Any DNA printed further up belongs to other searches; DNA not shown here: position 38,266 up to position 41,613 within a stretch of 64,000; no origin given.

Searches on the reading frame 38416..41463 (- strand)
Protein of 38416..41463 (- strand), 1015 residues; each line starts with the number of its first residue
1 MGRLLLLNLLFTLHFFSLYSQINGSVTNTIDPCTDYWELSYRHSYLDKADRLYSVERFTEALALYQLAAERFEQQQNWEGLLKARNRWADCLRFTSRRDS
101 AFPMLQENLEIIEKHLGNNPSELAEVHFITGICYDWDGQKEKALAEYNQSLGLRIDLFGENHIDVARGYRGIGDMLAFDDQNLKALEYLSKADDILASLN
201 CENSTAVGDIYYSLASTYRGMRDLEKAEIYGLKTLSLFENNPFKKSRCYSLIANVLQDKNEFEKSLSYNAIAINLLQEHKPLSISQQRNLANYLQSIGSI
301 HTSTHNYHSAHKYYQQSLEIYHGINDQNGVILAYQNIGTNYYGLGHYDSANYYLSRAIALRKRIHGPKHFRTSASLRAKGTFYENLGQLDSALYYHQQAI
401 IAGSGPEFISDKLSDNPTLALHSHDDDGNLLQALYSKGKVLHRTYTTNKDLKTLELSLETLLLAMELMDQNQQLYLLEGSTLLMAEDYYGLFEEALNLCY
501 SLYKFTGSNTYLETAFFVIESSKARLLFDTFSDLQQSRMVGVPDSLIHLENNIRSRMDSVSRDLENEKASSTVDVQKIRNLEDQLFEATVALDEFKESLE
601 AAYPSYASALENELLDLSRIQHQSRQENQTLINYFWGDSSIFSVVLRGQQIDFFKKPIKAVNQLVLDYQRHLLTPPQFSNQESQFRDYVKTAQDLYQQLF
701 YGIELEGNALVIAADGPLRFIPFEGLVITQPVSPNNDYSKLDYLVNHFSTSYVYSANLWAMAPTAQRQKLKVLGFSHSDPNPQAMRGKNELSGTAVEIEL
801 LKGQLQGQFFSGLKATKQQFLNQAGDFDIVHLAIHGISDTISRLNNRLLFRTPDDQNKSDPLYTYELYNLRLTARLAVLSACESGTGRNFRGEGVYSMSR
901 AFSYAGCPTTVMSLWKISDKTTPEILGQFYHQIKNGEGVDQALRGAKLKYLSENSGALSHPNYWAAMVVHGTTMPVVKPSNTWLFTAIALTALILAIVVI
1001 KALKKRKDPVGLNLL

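Call 82: search_protein_families(library=ncbifam, proteins=[window:38416-41463:-], max_evalue=0.00001)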
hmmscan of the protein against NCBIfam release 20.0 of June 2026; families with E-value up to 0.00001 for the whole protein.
window:38416-41463:- (1015 aa): 4 families
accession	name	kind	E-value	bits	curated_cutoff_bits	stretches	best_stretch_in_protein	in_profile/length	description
NF040586.1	FxSxx_TPR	equivalog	4.7e-12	45.2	300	1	250-400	432-583/830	FxSxx-COOH system tetratricopeptide repeat protein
NF053520.1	HK_Porph_FimS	equivalog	8.5e-11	40.8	600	1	246-398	164-309/618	sensor histidine kinase FimS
NF052312.1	T9SS_PorW_SprE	equivalog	7.9e-10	38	250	1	76-281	173-363/716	type IX secretion system periplasmic lipoprotein PorW/SprE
NF053617.1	SARPRegAfsRStmc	equivalog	6.6e-06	24.3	1430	0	243-399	733-882/986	SARP-family global regulator AfsR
